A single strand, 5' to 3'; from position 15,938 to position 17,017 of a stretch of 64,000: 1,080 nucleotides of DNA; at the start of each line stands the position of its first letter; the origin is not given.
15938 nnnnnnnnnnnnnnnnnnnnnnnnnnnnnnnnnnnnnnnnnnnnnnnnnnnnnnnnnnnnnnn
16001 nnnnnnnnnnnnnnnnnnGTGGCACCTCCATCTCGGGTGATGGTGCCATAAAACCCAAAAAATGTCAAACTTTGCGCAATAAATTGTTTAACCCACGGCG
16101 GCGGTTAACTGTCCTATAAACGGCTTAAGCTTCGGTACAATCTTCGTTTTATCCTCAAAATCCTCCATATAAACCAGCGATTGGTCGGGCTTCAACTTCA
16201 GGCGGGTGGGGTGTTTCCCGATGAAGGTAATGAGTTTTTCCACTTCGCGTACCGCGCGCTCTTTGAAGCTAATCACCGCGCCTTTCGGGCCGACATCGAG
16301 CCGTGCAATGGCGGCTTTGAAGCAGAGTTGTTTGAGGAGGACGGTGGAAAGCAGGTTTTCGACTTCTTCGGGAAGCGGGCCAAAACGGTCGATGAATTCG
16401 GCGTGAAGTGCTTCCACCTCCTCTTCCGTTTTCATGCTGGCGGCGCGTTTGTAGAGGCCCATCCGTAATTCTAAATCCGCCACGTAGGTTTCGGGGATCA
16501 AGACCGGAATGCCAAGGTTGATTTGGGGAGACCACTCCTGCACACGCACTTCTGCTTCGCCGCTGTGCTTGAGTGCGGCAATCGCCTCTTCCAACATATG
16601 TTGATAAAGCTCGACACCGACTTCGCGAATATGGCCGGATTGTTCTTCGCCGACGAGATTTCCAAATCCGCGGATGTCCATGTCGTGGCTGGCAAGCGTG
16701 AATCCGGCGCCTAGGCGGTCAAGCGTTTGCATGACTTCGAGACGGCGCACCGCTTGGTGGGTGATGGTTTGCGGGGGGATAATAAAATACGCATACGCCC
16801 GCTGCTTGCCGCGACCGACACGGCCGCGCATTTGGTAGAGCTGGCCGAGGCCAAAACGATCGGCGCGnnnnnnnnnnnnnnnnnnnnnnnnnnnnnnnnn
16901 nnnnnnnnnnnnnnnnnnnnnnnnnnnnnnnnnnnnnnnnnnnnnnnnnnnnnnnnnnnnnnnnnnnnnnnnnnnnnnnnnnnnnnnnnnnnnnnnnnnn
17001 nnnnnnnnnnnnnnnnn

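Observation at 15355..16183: parDE toxin-antitoxin cassette bracketed by a duplicated mfd 3' end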

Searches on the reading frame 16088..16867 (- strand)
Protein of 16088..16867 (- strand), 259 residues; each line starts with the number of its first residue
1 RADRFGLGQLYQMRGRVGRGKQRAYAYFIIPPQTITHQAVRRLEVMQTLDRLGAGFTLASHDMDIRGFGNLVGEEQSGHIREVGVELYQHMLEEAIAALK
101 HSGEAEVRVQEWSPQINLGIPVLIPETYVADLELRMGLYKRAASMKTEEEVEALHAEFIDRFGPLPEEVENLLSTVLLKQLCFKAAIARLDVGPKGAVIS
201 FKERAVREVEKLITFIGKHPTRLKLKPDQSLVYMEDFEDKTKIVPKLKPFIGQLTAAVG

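Call 35: find_related_loci(query=window:16088-16867:-, collection=metagenome_contigs, flank=4000)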
Query window:16088-16867:- (259 aa) in metagenome_contigs; peptide patterns used: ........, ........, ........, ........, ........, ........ (x = any residue, [..] = any of these).
600 stretches matched a pattern (row limit reached: there are more); 530 encode a relative of the query (tblastn E <= 1e-3); the best 80 are kept; 80 distinct loci.
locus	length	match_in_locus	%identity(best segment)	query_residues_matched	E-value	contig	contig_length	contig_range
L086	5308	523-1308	63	1-256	2e-105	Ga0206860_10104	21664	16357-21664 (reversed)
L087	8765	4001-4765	63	1-244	2e-104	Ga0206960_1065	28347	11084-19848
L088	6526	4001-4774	60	1-254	1e-101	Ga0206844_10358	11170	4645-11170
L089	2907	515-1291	58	1-256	1e-103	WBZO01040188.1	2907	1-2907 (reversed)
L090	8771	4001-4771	60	1-254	5e-101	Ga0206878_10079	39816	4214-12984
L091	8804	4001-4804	58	1-257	1e-99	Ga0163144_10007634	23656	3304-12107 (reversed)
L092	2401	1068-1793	63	1-239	2e-103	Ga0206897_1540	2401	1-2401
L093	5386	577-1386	58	1-255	2e-99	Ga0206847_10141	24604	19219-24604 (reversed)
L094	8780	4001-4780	59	1-254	7e-99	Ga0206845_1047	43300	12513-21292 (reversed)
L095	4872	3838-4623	58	2-254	6e-99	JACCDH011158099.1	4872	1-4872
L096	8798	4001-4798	59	1-259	5e-98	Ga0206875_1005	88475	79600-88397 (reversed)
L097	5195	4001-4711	62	1-237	8e-98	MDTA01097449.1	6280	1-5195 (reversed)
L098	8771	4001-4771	61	1-254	5e-98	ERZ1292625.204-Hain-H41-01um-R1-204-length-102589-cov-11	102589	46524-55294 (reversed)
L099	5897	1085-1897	56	1-256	2e-97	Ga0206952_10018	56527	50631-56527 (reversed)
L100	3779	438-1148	62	1-237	2e-98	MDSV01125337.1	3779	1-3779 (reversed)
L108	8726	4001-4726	60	1-239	5e-96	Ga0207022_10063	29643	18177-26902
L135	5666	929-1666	58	1-244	9e-94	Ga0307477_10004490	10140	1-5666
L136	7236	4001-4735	58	1-243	1e-93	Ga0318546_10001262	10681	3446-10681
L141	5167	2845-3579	58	1-243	1e-93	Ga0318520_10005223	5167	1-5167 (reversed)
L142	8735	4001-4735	58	1-243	1e-93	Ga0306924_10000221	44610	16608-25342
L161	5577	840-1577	59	1-244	4e-93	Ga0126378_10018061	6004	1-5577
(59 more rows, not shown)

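Call 43: search_protein_families(library=pfam, proteins=[L161:1787-2170:-, L108:4807-5742:+, L108:5847-6278:-, L135:1786-2187:+, L135:2274-2510:-, L142:4833-5219:-, L142:4931-5167:+, L135:3475-4572:-, L142:5667-6041:-, L161:2762-3397:+], max_evalue=0.01)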
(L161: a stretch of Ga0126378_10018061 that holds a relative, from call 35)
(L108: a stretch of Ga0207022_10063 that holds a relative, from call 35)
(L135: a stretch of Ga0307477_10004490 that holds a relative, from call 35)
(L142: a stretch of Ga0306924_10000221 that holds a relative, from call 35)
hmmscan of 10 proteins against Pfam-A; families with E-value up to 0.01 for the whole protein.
L161:1787-2170:- (127 aa): 0 families

L108:4807-5742:+ (311 aa): 5 families
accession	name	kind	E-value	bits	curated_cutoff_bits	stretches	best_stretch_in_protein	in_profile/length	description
PF02558.23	ApbA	-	9.8e-18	64.6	22.2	1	3-151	1-149/150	Ketopantoate reductase PanE/ApbA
PF01266.30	DAO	-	3.9e-05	23.8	27.9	1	3-44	2-46/353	FAD dependent oxidoreductase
PF07992.20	Pyr_redox_2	-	0.00019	21.4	26.1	1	2-36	144-178/291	Pyridine nucleotide-disulphide oxidoreductase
PF00070.33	Pyr_redox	-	0.0018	19.2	22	1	2-35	1-34/82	Pyridine nucleotide-disulphide oxidoreductase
PF02737.24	3HCDH_N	-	0.0087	16.4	22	0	3-42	2-41/180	3-hydroxyacyl-CoA dehydrogenase, NAD binding domain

L108:5847-6278:- (143 aa): 1 family
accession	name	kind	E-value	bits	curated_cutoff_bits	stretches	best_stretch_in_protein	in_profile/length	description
PF01797.21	Y1_Tnp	-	1.8e-44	151.2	23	1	10-129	2-121/121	Transposase IS200 like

L135:1786-2187:+ (133 aa): 0 families

L135:2274-2510:- (78 aa): 0 families

L142:4833-5219:- (128 aa): 0 families

L142:4931-5167:+ (78 aa): 0 families

L135:3475-4572:- (365 aa): 2 families
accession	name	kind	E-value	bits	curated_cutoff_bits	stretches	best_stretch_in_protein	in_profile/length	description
PF22698.1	Semialdhyde_dhC_1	-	1.2e-26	94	27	1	158-334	1-165/165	Semialdehyde dehydrogenase, dimerisation domain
PF01118.30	Semialdhyde_dh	-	2.7e-06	28.2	26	1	88-142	62-116/121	Semialdehyde dehydrogenase, NAD binding domain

L142:5667-6041:- (124 aa): 0 families

L161:2762-3397:+ (211 aa): 0 families

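Call 84: find_related_loci(query=window:16088-16867:-, collection=viral_contigs, flank=5000)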
Query window:16088-16867:- (259 aa) in viral_contigs; peptide patterns used: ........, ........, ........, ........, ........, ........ (x = any residue, [..] = any of these).
15 stretches matched a pattern, but none encodes a relative of the query by tblastn (E <= 1e-3).

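Call 98: search_protein_families(library=pfam, proteins=[L136:5855-6451:-, L136:5643-6203:-, L136:5255-5791:+, L136:5548-5991:+, L136:6872-7168:-, L136:6083-6382:+, L136:5468-5824:-], max_evalue=0.01)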
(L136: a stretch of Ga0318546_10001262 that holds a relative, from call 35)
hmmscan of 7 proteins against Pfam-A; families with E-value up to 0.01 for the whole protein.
L136:5855-6451:- (198 aa): 0 families

L136:5643-6203:- (186 aa): 0 families

L136:5255-5791:+ (178 aa): 0 families

L136:5548-5991:+ (147 aa): 0 families

L136:6872-7168:- (98 aa): 0 families

L136:6083-6382:+ (99 aa): 0 families

L136:5468-5824:- (118 aa): 0 families

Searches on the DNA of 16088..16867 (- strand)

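Call 44: search_rna_families(sources=[L135, L142, L161, L108], threshold=gathering)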
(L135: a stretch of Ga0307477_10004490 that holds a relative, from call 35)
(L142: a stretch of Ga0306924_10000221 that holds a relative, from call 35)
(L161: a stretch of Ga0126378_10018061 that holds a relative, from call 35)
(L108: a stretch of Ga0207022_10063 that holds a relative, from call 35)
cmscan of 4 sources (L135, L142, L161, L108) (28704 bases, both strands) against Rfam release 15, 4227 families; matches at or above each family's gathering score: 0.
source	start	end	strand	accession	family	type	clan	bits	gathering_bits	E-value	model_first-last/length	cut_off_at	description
